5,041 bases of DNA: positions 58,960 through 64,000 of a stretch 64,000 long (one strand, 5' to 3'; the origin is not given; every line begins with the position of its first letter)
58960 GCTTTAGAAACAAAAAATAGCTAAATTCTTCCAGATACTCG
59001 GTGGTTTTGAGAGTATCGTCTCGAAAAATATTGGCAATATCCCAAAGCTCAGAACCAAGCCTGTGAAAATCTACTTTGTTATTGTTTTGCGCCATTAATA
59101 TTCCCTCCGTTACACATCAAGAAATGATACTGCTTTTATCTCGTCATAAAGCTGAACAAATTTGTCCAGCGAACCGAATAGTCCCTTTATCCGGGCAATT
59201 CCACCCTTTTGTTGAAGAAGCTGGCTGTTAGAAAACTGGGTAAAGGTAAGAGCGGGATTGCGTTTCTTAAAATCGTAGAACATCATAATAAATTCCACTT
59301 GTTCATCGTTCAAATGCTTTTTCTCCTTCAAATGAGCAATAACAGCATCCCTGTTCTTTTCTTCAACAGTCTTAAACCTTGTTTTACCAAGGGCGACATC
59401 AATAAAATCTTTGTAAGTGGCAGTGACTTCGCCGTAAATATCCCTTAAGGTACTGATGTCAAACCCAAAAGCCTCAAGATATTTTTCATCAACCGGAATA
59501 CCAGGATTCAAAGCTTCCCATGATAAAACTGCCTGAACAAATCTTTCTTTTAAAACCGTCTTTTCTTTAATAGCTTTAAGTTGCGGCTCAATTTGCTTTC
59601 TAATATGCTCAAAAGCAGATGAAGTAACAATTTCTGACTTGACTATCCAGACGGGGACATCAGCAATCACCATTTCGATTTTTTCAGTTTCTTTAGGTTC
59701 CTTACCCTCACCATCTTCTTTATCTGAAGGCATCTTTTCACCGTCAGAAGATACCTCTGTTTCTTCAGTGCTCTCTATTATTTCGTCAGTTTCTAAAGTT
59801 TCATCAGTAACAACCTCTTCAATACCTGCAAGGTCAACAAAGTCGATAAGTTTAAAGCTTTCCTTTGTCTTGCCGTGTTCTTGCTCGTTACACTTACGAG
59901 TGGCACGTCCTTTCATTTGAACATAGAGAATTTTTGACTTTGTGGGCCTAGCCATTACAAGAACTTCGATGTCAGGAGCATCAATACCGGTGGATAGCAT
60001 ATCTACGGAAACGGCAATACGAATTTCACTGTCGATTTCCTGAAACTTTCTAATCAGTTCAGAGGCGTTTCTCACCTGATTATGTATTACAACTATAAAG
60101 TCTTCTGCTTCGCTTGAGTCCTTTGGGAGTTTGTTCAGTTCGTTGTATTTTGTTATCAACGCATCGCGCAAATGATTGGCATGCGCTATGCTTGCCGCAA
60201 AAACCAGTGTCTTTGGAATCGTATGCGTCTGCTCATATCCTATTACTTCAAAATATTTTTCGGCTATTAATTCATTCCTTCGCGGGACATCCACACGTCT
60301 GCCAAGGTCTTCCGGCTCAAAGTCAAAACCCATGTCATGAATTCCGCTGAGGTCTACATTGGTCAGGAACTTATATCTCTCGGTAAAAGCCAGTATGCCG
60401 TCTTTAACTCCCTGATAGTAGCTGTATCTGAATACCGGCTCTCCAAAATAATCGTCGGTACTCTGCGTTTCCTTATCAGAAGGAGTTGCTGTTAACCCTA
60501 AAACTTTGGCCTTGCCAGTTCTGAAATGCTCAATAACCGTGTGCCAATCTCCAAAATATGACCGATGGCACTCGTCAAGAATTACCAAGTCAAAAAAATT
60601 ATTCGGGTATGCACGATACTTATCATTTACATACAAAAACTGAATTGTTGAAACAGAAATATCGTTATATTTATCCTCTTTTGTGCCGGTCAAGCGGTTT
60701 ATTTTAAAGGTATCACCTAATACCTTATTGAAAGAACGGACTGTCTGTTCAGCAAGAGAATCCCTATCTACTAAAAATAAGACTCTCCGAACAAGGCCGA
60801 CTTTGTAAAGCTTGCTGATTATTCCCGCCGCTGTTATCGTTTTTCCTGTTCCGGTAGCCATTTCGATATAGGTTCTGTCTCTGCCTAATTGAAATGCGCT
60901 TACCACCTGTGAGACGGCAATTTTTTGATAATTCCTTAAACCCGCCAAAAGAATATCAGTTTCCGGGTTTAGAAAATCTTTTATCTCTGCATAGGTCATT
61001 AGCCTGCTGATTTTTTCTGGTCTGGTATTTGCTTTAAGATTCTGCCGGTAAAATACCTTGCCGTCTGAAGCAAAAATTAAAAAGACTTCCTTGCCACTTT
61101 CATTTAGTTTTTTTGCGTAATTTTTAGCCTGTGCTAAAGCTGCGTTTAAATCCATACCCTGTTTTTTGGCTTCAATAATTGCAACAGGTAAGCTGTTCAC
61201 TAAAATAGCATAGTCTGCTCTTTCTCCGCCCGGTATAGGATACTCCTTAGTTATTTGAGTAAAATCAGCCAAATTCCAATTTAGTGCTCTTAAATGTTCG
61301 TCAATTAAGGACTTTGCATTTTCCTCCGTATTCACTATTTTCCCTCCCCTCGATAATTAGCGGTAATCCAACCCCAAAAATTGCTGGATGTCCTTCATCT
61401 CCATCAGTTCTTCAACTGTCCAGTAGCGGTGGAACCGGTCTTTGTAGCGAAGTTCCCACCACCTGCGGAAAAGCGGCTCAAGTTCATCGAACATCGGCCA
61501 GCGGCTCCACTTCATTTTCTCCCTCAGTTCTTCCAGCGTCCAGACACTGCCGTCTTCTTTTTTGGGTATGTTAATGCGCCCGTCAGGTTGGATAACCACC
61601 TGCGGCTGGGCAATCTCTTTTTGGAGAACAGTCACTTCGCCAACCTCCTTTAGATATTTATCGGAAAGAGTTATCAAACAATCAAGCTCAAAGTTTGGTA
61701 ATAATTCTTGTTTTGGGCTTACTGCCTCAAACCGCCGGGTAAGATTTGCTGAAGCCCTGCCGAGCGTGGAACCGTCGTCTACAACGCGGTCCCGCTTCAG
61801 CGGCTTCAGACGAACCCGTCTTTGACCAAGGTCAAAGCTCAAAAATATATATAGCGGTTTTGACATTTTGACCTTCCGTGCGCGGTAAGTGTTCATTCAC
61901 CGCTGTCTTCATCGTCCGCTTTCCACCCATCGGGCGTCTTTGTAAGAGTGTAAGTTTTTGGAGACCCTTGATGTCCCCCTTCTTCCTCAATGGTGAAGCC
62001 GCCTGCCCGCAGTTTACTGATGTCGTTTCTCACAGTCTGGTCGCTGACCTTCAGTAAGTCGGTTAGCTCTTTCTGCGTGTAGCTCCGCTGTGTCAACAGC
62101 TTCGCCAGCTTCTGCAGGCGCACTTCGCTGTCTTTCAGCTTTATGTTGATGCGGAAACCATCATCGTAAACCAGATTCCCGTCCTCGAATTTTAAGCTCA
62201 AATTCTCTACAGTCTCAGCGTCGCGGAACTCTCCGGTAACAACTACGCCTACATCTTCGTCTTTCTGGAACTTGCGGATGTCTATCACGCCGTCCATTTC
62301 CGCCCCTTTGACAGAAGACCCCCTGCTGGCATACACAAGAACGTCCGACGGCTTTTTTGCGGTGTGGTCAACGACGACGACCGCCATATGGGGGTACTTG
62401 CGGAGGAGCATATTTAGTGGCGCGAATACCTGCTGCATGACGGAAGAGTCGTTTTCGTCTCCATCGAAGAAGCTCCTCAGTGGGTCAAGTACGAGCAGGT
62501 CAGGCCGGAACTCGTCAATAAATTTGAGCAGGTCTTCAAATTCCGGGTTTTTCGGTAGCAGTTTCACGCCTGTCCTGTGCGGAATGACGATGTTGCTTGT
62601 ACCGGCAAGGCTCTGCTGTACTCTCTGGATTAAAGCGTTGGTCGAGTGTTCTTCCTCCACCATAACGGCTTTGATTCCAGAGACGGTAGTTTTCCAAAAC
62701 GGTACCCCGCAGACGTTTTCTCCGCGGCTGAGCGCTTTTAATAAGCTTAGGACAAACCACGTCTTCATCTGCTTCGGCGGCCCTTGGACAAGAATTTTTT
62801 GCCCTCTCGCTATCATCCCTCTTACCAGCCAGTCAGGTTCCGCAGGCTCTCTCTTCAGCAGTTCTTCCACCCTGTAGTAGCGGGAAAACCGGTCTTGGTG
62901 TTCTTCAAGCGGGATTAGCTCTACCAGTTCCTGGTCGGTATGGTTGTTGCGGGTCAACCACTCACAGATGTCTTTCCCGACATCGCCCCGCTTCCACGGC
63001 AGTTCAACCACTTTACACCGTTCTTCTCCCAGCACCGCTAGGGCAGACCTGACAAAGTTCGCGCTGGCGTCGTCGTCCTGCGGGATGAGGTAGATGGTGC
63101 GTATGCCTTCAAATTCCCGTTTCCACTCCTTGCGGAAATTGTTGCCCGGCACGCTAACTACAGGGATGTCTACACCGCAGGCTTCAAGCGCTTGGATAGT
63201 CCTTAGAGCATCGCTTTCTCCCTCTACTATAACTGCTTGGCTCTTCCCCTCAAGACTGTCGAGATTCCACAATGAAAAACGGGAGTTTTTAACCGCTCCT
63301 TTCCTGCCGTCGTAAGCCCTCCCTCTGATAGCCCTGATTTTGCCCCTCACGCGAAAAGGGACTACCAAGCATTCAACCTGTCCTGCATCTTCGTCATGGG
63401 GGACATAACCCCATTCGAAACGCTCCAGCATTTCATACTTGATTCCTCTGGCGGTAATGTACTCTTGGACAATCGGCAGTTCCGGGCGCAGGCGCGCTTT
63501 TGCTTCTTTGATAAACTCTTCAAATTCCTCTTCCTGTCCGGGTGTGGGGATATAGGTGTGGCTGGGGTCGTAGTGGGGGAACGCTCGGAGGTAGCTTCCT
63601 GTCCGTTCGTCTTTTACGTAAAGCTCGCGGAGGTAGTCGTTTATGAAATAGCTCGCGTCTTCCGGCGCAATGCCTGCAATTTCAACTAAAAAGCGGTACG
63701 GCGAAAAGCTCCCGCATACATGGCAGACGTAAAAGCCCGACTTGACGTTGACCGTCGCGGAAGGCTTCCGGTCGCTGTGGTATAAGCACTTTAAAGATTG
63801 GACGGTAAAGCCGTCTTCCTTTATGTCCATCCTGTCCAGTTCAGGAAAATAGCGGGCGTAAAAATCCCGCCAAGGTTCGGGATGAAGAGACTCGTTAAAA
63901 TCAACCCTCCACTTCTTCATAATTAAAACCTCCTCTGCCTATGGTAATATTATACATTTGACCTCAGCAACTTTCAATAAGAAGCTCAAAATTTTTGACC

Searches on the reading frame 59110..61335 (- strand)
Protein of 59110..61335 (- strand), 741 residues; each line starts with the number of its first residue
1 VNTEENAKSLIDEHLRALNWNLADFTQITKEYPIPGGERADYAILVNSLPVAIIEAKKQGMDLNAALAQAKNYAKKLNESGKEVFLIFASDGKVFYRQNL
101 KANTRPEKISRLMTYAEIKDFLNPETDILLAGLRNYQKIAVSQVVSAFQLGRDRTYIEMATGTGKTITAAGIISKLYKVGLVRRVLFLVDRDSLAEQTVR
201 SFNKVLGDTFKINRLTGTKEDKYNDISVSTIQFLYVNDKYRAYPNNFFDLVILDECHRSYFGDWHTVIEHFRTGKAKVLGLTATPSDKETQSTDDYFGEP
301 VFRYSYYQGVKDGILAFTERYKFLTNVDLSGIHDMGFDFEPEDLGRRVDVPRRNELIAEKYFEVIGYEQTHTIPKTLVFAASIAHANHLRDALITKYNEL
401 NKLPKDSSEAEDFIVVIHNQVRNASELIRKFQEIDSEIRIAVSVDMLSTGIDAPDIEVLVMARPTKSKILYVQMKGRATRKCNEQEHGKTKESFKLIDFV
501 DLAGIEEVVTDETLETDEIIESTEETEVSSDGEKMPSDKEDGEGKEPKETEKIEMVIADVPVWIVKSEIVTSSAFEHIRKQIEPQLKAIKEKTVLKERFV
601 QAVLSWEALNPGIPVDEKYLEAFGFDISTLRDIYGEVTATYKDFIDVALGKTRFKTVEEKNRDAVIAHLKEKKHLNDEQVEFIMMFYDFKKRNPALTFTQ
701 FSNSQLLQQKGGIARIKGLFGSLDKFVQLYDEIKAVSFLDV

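Call 5: search_protein_families(library=pfam, proteins=[window:59110-61335:-], max_evalue=1)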
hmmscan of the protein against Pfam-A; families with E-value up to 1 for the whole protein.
window:59110-61335:- (741 aa): 8 families
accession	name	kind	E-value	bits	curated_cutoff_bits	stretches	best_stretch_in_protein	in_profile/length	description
PF04851.21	ResIII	-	2.4e-38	132.1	22.5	1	133-286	4-163/164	Type III restriction enzyme, res subunit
PF18766.7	SWI2_SNF2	-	1.6e-22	80.7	26.7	1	136-315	1-185/221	SWI2/SNF2 ATPase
PF00270.35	DEAD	-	3.7e-12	46.7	26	1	141-290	8-164/167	DEAD/DEAH box helicase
PF04313.20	HSDR_N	-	4.3e-11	43.5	25.1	1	29-96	115-188/198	Type I restriction enzyme R protein N terminus (HSDR_N)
PF00271.37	Helicase_C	-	6.7e-10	39.6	23.5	1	369-481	11-109/110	Helicase conserved C-terminal domain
PF08463.15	EcoEI_R_C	-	1.9e-07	31.8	24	1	620-734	38-159/163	EcoEI R protein C-terminal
PF22679.2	T1R_D3-like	-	0.00041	21.2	27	1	386-485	58-147/158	Type I restriction enzyme subunit R domain 3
PF13872.12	AAA_34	-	0.0073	15.7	27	1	156-222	64-129/306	P-loop containing NTP hydrolase pore-1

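Call 6: search_protein_families(library=padloc, proteins=[window:59110-61335:-], max_evalue=1)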
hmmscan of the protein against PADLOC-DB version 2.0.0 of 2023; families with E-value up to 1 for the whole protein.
window:59110-61335:- (741 aa): 27 families (the best 25 are shown)
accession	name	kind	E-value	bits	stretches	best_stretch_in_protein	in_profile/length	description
PDLC03049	REase_I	-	1.5e-49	166.8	1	40-538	60-575/807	Type I restriction enzyme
PDLC03047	REase_I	-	4.5e-47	158.4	1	3-499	199-722/1107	Type I restriction enzyme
PDLC03042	REase_I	-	5.8e-43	144.5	3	127-315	439-647/1170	Type I restriction enzyme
PDLC03048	REase_I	-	2.5e-28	96.7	3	125-321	234-451/976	Type I restriction enzyme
PDLC03659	mREase_IV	-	1.4e-23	80.7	1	151-484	238-556/945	Type IV methyl-directed restriction enzyme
PDLC03658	mREase_IV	-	1.5e-23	80.5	1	150-487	240-551/953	Type IV methyl-directed restriction enzyme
PDLC02707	PbeA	-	6.2e-21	72.6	2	132-316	252-448/672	PbeA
PDLC02704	PbeA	-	6.9e-17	59.2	2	130-316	252-453/682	PbeA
PDLC03597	REase_MTase_IIG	-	3.2e-13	46.2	2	133-202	168-237/1646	Type IIG restriction enzyme-methyltransferase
PDLC02706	PbeA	-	1.5e-12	44.9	2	132-316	269-469/722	PbeA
PDLC03045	REase_I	-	9.2e-10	35.1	1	151-313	283-461/995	Type I restriction enzyme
PDLC03051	REase_MTase_I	-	1.4e-09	33.7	2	133-205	178-250/1591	Type I restriction enzyme-methyltransferase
PDLC03040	REase_I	-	2.6e-09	33.5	2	422-488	609-674/1029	Type I restriction enzyme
PDLC01439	typeIV_DinG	-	1.4e-08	31.9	2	134-202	17-80/575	CAS-IV-A; associated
PDLC02703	PbeA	-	3.7e-08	30.4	1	122-317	232-440/626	PbeA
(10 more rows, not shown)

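Call 7: search_protein_families(library=ncbifam, proteins=[window:59110-61335:-], max_evalue=1)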
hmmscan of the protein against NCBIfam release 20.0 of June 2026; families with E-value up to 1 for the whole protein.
window:59110-61335:- (741 aa): 15 families
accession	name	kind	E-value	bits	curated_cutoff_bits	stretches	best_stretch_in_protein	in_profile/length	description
NF046051.1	restrict_EcoAI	equivalog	1.9e-82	277.9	550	1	38-733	50-762/768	EcoAI/FtnUII family type I restriction enzme subunit R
NF008521.0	PRK11448.1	equivalog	3.1e-73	247.4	729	3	99-333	378-639/1123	type I restriction-modification system endonuclease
TIGR00348.1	hsdR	subfamily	1e-30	106.9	284.55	3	137-315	247-441/674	HsdR family type I site-specific deoxyribonuclease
NF053632.1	heli_RadD_YejH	equivalog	2.4e-26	92.2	720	1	133-486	3-347/573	DNA repair helicase RadD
TIGR04095.1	dnd_restrict_1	equivalog_domain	1.8e-14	53.6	600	2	133-317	9-204/451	DNA phosphorothioation system restriction enzyme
NF010337.0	PRK13766.1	equivalog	3.1e-14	52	610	2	148-289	26-177/781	Hef nuclease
NF046055.1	restr_BPTD_3080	equivalog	1.6e-06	26.3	800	1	418-531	554-665/970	BPTD_3080 family restriction endonuclease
NF003426.0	PRK04914.1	equivalog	4.7e-06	25.1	576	1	162-287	180-318/959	RNA polymerase-associated protein RapA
NF003673.1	PRK05298.1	equivalog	0.00023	19.7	743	1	137-206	14-78/653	excinuclease ABC subunit UvrB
TIGR02621.3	cas3_GSU0051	exception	0.0022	16.9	400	1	136-209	17-93/854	type I-G CRISPR-associated helicase/endonuclease Cas3g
TIGR00631.1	uvrb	equivalog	0.0035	15.6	750.1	1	137-204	14-76/658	excinuclease ABC subunit UvrB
NF045503.1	repair_heli_XPB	equivalog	0.0038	15.8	610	1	132-257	183-310/548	DNA repair helicase XPB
TIGR01587.1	cas3_core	equivalog_domain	0.0063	15.7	102.45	1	157-214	4-62/358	CRISPR-associated helicase Cas3'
TIGR00595.1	priA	equivalog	0.012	14.3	230.35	1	158-263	3-109/509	replication restart helicase PriA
TIGR00614.1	recQ_fam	subfamily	0.069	11.9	219.8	1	425-510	266-343/470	RecQ family ATP-dependent DNA helicase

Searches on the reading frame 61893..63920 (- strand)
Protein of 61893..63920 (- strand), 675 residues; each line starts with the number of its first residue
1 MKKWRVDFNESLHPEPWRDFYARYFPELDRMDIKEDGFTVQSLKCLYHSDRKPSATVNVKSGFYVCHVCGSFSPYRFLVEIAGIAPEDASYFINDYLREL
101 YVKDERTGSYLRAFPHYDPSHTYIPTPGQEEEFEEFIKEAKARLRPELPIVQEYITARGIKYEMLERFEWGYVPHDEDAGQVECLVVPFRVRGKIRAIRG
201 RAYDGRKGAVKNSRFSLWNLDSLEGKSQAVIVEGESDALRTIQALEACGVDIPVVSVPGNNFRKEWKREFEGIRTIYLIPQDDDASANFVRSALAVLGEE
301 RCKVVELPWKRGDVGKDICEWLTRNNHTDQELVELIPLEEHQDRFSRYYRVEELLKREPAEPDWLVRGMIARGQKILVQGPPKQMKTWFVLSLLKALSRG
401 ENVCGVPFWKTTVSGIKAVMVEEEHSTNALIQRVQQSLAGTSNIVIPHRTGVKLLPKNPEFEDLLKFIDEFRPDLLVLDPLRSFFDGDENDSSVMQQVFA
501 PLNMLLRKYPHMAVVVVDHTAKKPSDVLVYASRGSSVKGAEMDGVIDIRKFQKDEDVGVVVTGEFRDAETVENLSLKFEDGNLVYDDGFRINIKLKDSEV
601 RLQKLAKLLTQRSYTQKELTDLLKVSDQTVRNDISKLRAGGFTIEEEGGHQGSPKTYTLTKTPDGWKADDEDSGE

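Call 5: search_protein_families(library=pfam, proteins=[window:61893-63920:-], max_evalue=1)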
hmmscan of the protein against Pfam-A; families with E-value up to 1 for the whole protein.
window:61893-63920:- (675 aa): 13 families
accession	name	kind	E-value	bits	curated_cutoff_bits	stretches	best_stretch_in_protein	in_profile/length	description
PF13481.12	AAA_25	-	3.4e-21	76.2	27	1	353-523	13-193/195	AAA domain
PF08279.18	HTH_11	-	6.3e-11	42.4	25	1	601-650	1-52/55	HTH domain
PF08220.18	HTH_DeoR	-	2.4e-07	30.8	21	1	601-644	1-45/57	DeoR-like helix-turn-helix domain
PF01807.25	Zn_ribbon_DnaG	-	0.00031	20.9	24.9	1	44-85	35-77/98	CHC2 zinc finger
PF22899.2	SMCHD1_S5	-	0.018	15.3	27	1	109-185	30-105/168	SMCHD1, ribosomal S5 domain 2-like domain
PF06745.19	ATPase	-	0.032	14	26.6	1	364-525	10-167/231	KaiC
PF03737.21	RraA-like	-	0.034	14.8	24.5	1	521-576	52-106/152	Aldolase/RraA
PF08275.17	DNAG_N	-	0.047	14.2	26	1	151-178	14-41/128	DNA primase catalytic core, N-terminal domain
PF21476.4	PF0610-like_N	-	0.14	12.8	33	1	603-634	4-35/50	PF0610-like, N-terminal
PF25213.1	HVO_A0261_N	-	0.16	12.3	35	1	597-647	9-58/86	HVO_A0261 N-terminal domain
PF19995.5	iSTAND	-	0.19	12.5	24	0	377-471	29-144/163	inactive STAND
PF13086.12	AAA_11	-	0.22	11.7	27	1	367-398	11-42/257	AAA domain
PF13542.12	HTH_Tnp_ISL3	-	0.26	11.2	27.4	1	603-632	18-45/51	Helix-turn-helix domain of transposase family ISL3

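Call 6: search_protein_families(library=padloc, proteins=[window:61893-63920:-], max_evalue=1)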
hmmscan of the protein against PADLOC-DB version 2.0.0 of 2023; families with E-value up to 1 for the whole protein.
window:61893-63920:- (675 aa): 7 families
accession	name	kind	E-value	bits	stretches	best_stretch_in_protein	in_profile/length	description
PDLC03800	RTasDnaG-like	-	3.6e-09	33.9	2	182-331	234-381/550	DRT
PDLC01457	WYL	-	0.00013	19.6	1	600-653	4-53/229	"CAS-I,CAS-II,CAS-III,CAS-IV,CAS-V,CAS-VI; associated_signaling"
PDLC01438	Csa3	-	0.00086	17.4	1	597-660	146-202/305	"CAS-I,CAS-II,CAS-III,CAS-IV,CAS-V,CAS-VI; associated_signaling"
PDLC01044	Csa3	-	0.0016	16.4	1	599-659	136-186/194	Type I-A associated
PDLC01850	CARF3--CARF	-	0.003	15.4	1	593-646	139-192/209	-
PDLC01879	CARF3--CARF_TM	-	0.0082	13.8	1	598-660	155-210/222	-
PDLC04775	PDC-M69A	-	0.019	13.4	0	604-631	11-38/113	-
